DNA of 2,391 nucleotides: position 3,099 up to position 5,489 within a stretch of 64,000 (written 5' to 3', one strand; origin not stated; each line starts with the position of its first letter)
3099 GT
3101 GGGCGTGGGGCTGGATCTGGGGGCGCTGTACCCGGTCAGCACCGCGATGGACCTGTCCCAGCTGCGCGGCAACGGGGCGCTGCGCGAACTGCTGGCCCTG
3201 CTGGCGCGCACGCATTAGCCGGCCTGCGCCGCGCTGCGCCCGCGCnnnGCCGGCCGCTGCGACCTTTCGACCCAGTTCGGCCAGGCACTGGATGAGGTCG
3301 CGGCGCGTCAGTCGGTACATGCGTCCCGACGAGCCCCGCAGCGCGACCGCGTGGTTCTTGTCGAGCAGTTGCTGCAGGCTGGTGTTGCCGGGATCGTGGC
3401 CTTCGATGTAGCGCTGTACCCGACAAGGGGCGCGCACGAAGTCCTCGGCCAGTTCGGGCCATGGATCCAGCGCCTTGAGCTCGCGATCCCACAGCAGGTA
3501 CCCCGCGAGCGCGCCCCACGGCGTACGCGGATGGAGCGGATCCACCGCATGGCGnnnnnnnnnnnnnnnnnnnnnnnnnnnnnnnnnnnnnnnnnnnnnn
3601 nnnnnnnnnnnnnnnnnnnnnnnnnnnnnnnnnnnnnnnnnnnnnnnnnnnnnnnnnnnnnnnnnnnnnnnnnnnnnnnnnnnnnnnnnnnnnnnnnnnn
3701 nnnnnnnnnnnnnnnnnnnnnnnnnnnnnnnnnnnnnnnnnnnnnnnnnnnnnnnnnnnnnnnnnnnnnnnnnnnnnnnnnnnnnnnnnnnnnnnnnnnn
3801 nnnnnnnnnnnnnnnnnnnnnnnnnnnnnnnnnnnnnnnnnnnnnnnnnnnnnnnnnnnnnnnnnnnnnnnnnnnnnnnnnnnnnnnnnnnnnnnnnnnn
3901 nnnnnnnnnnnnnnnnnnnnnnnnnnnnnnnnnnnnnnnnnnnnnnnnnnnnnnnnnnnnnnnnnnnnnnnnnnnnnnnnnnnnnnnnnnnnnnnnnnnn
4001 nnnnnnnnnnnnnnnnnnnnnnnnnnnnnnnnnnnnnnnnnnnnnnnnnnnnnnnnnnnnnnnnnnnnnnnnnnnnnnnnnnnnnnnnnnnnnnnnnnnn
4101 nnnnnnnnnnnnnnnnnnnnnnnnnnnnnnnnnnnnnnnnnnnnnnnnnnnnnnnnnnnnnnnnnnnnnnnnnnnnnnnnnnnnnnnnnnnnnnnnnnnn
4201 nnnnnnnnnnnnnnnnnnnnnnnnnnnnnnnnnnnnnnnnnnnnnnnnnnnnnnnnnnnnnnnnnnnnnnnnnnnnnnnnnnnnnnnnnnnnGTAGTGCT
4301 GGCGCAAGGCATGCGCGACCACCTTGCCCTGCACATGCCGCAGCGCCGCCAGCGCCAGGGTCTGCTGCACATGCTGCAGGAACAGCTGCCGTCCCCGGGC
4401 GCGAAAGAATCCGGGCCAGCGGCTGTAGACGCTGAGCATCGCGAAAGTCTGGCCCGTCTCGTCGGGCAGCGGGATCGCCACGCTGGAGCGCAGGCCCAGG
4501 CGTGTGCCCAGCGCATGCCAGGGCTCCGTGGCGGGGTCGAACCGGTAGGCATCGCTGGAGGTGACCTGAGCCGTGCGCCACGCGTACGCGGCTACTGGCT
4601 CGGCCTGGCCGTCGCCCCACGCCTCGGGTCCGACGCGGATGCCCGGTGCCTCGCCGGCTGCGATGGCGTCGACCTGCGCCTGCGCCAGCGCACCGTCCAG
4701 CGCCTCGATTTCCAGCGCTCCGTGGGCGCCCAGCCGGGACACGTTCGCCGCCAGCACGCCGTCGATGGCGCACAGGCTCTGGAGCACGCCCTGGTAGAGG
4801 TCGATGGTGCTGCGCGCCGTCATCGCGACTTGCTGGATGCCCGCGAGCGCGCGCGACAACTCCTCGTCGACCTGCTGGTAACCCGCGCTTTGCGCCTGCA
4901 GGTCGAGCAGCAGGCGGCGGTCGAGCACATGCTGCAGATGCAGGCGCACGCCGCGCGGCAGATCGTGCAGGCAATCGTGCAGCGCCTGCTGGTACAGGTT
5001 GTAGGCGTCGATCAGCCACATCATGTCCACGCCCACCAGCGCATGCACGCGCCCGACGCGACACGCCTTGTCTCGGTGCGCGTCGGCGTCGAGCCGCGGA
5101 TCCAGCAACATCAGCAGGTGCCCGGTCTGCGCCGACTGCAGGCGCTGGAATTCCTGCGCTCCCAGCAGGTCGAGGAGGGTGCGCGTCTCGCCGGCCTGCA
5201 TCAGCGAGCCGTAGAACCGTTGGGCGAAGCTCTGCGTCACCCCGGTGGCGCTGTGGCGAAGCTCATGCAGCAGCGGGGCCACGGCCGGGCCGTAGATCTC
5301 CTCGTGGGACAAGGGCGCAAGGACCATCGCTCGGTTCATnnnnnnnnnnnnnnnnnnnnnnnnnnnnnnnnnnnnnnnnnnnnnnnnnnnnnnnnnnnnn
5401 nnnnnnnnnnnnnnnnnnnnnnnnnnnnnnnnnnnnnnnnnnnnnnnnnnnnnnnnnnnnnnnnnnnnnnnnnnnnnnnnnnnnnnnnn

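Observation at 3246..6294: Two-gene, two-heme oxygen-sensing unit: Aer2-like PAS chemoreceptor plus globin-GAF-EAL phosphodiesterase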

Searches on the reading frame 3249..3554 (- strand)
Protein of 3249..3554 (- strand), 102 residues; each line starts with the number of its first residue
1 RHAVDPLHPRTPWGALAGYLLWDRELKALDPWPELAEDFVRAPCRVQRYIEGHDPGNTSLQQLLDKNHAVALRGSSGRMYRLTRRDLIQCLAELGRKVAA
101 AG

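Call 38: search_solved_structures(query=A2, max_evalue=10, show_alignments=2)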
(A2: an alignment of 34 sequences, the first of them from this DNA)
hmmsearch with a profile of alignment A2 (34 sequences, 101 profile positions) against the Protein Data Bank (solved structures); distinct sequences matched with E-value up to 10: 1.
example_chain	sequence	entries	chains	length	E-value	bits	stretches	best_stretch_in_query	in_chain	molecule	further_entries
3ge5_A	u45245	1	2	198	1.8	12.1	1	29-67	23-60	putative NAD(P)H:FMN oxidoreductase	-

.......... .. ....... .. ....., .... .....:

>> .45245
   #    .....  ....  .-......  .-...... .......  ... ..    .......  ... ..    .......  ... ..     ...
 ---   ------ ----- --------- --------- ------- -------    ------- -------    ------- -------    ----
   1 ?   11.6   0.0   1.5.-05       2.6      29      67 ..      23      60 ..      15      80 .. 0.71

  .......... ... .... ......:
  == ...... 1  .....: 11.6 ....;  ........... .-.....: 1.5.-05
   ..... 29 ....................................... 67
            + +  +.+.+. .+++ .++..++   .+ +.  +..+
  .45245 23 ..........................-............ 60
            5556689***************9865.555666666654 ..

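Call 45: predict_structure(alignment_id=A2)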
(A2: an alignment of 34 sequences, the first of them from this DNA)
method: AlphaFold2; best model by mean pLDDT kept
length: 102 residues; sequences in the alignment: 34
mean_pLDDT: 94.0   pTM: 0.86
mean pLDDT of the five models: 94.0, 93.2, 92.5, 91.8, 90.6
residues with pLDDT >= 90: 90; 70-90: 10; 50-70: 2; < 50: 0
segments of 3 or more residues with pLDDT < 50: none
pLDDT, mean of each block of 10 residues (from residue 1): 87 97 95 94 95 91 97 94 98 95 87
secondary structure, 60 per line:
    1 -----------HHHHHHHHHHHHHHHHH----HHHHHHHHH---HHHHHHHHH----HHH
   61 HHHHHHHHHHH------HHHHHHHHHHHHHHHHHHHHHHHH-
elements in order: H12-28 H33-41 H45-53 H58-71 H78-101

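Call 48: fold_search(model_id=the predicted structure, library=pdb)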
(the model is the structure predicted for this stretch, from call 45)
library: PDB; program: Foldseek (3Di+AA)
matches with E <= 10: 26; with E <= 0.001: 0
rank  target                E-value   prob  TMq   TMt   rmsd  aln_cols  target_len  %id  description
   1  4zvc_B                1.7e+00  0.72  0.61  0.55   4.0       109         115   13  Crystal structure of MID domain of the E. coli DosC - form I (released 2015-11-11)
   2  4zvc_A                2.4e+00  0.60  0.62  0.55   4.0       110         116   13  Crystal structure of MID domain of the E. coli DosC - form I (released 2015-11-11)
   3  3gm1_A                4.0e+00  0.14  0.38  0.30   7.0       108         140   14  Crystal Structure of the Focal Adhesion Targeting (FAT) Domain of Pyk2 in Complex with Paxillin LD4 Motif-Derived Pept (released 2009-05-05)
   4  2xze_B                4.4e+00  0.08  0.29  0.23  17.0        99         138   10  Structural basis for AMSH-ESCRT-III CHMP3 interaction (released 2011-08-24)
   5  1k05_A                4.9e+00  0.13  0.37  0.30   6.0       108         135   10  Crystal structure of the Focal Adhesion Targeting Domain of Focal Adhesion Kinase (released 2002-01-30)
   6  6pw8_A                5.2e+00  0.13  0.40  0.34   6.3       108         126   10  Hydrocarbon-Stapled Paxillin Peptide Bound to the Focal Adhesion Targeting (FAT) Domain of the Focal Adhesion Kinase ( (released 2020-07-22)
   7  7w8i                  5.2e+00  0.06  0.28  0.23  10.5       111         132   14  Crystal structure of Zn bound human Focal Adhesion Targeting (FAT) domain of the Focal Adhesion Kinase (released 2022-12-21)
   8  4xek_A                5.5e+00  0.06  0.29  0.23   9.4       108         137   14  Pyk2-FAT domain in complex with leupaxin LD4 motif (released 2015-12-30)
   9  7w9u_C                6.4e+00  0.08  0.34  0.28   9.5       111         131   12  Crystal Structure of Zn bound human Focal Adhesion Targeting (FAT) domain of the Focal Adhesion Kinase (released 2022-12-21)
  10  3crj_C                6.4e+00  0.07  0.34  0.22  10.6       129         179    9  Crystal structure of a TetR transcription regulator from Haloarcula marismortui ATCC 43049 (released 2008-04-22)
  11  3gm3                  6.4e+00  0.06  0.30  0.24   7.5       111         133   13  Crystal Structure of the Focal Adhesion Targeting (FAT) Domain of Pyk2 (released 2009-05-05)
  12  6v7u_B                7.1e+00  0.08  0.26  0.43   5.0        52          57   31  Structure of a phage-encoded quorum sensing anti-activator, Aqs1 (released 2020-12-16)
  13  1k40                  7.1e+00  0.07  0.32  0.28   7.4       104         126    8  crystal structure of the FAT domain of focal adhesion kinase (released 2002-02-06)
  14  7vrb_B                7.1e+00  0.06  0.31  0.29   9.2        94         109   13  Structure of the Human BRG1/SS18 complex (released 2022-05-25)
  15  4xef_A                7.1e+00  0.06  0.32  0.26   7.1       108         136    9  Pyk2-FAT complexed with Leupaxin LD motif LD1 (released 2015-12-23)
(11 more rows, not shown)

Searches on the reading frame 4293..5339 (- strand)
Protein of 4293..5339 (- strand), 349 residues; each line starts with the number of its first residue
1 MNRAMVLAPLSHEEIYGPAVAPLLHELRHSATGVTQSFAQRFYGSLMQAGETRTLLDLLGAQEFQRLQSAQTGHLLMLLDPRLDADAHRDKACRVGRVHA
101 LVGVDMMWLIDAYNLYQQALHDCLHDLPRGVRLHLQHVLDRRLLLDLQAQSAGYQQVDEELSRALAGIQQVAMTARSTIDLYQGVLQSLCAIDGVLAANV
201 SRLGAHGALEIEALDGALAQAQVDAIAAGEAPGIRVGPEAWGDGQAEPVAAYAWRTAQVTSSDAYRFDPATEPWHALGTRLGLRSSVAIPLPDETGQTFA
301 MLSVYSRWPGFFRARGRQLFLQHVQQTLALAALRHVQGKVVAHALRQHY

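Call 8: search_solved_structures(query=window:4293-5339:-, max_evalue=10, show_alignments=5)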
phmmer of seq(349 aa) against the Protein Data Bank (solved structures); distinct sequences matched with E-value up to 10: 4.
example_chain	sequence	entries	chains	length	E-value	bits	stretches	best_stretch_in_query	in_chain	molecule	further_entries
5ohe_A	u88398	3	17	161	0.0093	18.6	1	27-138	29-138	Globin-coupled histidine kinase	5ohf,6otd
7o0i_B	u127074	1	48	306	0.48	13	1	39-114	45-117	Anti-anti-sigma factor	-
6rj9_C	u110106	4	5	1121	0.96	12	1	173-228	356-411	CRISPR-associated endonuclease Cas9 1 | Streptococcus Thermophilus 1 Cas9 | Cas 9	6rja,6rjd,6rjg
6m0v_A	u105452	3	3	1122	0.96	12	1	173-228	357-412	CRISPR-associated endonuclease Cas9 1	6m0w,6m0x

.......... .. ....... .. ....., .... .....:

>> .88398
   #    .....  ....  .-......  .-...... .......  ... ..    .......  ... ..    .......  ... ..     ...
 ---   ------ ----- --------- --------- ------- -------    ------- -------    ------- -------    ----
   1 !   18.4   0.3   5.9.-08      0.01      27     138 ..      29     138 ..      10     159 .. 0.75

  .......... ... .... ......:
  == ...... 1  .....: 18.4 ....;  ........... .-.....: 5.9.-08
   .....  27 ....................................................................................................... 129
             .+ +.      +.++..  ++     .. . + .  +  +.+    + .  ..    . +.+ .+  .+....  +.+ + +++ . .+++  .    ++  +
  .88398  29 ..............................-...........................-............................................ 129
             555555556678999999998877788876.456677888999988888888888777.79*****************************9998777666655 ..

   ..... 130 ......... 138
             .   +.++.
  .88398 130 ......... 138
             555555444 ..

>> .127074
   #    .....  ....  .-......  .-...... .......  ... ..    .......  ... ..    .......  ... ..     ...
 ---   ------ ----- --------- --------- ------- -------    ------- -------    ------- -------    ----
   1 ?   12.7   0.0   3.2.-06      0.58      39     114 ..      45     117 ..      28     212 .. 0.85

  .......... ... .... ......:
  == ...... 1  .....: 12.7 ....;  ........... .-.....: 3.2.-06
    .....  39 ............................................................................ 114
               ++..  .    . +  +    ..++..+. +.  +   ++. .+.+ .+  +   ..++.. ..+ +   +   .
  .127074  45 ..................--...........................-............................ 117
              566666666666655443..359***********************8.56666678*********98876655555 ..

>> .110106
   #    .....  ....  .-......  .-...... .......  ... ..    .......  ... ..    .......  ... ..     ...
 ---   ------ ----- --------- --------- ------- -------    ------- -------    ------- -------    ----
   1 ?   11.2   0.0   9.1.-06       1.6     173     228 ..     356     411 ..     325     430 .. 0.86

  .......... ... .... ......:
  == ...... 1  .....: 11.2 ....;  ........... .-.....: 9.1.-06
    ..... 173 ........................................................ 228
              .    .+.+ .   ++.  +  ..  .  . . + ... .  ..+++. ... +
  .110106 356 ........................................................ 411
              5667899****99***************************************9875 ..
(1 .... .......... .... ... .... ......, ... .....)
